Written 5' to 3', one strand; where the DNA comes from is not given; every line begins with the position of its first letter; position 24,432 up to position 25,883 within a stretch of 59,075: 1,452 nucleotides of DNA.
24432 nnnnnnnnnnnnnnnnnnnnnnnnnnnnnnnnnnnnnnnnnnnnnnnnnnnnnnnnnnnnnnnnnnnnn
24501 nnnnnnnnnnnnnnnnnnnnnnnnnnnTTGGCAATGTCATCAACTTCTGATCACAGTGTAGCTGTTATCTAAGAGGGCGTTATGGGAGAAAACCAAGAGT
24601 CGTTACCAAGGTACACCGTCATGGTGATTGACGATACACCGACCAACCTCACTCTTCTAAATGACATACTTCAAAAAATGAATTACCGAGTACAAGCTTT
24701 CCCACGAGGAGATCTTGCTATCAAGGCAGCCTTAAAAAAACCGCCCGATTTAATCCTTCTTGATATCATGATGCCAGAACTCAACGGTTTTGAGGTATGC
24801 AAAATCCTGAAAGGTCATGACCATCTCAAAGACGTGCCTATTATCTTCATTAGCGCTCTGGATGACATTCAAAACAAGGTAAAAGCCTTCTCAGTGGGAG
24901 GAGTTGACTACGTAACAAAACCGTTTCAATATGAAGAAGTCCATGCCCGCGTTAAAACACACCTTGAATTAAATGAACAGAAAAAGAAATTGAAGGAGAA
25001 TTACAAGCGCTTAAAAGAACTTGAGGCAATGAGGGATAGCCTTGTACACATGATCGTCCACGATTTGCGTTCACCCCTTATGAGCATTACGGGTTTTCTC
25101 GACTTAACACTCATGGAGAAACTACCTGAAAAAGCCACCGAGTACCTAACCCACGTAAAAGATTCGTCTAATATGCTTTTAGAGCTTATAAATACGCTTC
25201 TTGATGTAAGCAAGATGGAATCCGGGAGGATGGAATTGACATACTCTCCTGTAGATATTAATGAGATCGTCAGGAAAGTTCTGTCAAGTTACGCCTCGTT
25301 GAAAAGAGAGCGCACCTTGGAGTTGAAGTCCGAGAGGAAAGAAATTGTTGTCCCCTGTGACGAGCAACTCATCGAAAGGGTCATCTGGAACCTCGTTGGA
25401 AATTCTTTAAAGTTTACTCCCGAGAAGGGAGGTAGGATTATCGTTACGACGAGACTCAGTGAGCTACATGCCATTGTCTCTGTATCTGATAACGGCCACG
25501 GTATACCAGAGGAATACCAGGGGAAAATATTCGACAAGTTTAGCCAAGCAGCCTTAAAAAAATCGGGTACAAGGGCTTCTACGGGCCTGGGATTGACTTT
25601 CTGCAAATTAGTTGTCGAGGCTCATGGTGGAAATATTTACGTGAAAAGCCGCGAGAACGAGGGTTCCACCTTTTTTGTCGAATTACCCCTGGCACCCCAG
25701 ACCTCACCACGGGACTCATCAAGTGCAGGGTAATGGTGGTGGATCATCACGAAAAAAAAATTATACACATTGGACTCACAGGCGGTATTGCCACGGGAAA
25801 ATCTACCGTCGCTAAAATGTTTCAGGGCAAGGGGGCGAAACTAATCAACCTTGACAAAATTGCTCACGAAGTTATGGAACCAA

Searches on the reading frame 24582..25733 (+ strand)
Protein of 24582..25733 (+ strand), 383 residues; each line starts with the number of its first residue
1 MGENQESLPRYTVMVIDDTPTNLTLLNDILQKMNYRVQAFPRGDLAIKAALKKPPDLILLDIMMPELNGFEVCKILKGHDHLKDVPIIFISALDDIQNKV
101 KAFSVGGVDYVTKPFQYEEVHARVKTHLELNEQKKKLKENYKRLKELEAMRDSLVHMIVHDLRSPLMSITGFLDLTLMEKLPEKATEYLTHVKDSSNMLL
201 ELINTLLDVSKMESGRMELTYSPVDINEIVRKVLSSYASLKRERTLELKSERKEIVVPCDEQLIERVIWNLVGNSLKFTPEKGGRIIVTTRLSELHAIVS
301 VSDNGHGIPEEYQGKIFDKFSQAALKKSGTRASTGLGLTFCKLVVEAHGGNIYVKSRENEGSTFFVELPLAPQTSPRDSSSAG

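Call 70: search_protein_families(library=pfam, proteins=[window:24582-25733:+], max_evalue=0.001)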
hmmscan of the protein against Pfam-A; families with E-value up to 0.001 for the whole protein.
window:24582-25733:+ (383 aa): 3 families
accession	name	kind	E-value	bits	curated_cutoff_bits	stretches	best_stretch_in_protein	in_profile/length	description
PF00072.30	Response_reg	-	6.3e-28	97.6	30.2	1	13-125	1-111/111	Response regulator receiver domain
PF02518.31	HATPase_c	-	6.2e-27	94.7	26.4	1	260-371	2-110/111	Histidine kinase-, DNA gyrase B-, and HSP90-like ATPase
PF00512.31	HisKA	-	7.5e-15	55.2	26.9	1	151-215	2-66/66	His Kinase A (phospho-acceptor) domain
